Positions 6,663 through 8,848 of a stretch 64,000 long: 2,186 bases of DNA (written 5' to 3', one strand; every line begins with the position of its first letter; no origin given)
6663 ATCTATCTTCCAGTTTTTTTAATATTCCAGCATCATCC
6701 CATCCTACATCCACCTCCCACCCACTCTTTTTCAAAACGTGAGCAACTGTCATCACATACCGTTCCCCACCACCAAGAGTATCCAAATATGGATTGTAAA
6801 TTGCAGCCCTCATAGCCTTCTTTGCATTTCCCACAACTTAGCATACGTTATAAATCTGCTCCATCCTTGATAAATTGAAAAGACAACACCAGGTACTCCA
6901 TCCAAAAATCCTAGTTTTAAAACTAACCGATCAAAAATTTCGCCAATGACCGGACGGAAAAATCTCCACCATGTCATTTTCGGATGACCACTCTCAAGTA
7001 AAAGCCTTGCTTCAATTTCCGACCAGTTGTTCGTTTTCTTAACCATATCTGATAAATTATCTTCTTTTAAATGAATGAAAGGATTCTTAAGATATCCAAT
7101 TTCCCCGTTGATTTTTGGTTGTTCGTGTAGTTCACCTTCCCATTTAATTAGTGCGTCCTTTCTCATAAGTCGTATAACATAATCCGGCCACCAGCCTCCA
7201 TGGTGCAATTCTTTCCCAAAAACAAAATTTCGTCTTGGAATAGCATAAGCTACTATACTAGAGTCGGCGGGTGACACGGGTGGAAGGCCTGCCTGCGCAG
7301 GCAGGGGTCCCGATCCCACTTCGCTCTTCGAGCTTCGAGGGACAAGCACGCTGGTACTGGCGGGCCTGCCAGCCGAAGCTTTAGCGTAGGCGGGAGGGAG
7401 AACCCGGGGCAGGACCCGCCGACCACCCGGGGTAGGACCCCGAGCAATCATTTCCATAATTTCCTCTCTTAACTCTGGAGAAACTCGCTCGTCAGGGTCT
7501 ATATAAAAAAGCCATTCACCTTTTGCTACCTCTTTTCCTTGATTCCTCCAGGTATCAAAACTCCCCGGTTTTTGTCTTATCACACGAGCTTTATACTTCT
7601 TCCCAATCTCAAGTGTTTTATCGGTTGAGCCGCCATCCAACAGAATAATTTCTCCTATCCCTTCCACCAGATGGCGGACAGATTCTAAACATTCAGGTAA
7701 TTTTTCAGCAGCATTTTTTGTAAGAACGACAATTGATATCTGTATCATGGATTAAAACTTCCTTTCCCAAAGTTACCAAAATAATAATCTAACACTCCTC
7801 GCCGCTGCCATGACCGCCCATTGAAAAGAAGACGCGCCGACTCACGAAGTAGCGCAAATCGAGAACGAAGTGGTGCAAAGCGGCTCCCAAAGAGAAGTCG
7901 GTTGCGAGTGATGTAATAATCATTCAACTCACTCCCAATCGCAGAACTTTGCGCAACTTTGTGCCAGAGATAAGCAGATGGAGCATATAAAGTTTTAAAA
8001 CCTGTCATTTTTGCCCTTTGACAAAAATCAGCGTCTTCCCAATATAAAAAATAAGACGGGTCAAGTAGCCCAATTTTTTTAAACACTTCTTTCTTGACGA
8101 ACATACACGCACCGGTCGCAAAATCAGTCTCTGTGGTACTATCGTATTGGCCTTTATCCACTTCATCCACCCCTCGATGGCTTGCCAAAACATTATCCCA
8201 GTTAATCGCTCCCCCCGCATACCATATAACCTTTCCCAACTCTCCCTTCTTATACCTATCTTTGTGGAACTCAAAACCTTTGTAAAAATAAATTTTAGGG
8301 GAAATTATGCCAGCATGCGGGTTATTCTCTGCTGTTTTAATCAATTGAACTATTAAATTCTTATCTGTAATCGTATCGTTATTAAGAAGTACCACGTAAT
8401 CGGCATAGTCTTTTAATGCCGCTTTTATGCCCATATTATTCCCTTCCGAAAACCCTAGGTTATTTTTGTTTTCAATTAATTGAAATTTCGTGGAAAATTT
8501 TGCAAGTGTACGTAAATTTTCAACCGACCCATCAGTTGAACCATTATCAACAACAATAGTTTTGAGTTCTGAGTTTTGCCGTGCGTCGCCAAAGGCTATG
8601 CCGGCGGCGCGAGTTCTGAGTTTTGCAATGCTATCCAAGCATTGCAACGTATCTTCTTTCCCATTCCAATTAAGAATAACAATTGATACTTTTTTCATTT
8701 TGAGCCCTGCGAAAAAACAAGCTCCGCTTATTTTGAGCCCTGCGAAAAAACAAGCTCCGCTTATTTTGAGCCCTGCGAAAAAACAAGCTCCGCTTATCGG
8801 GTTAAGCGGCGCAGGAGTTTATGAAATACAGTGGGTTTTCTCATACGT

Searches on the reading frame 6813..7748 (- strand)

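Call 95: search_protein_families(library=pfam, proteins=[window:6813-7748:-], max_evalue=0.0001)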
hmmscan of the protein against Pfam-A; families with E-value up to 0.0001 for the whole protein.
window:6813-7748:- (312 aa): 1 family
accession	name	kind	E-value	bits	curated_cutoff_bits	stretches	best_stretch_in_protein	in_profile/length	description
PF00535.33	Glycos_transf_2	-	1.3e-17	64.6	23.3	1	5-106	1-108/168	Glycosyl transferase family 2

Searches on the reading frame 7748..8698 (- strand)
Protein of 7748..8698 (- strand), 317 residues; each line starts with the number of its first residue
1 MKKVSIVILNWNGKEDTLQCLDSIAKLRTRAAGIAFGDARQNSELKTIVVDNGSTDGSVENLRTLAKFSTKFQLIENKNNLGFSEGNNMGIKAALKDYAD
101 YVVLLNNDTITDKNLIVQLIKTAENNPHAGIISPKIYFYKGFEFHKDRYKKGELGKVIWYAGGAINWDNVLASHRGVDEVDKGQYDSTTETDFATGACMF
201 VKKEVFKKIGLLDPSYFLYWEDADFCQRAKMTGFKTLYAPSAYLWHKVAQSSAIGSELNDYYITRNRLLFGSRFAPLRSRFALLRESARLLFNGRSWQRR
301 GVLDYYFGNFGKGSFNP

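Call 95: search_protein_families(library=pfam, proteins=[window:7748-8698:-], max_evalue=0.0001)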
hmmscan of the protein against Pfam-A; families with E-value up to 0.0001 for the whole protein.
window:7748-8698:- (317 aa): 3 families
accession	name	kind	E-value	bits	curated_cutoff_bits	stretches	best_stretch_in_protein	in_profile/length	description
PF00535.33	Glycos_transf_2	-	6e-20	72.3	23.3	1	5-209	1-167/168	Glycosyl transferase family 2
PF13641.12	Glyco_tranf_2_3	-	3.2e-14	54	27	1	42-251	28-216/230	Glycosyltransferase like family 2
PF13632.12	Glyco_trans_2_3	-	3.5e-07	30.7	27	1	184-296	62-169/198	Glycosyl transferase family group 2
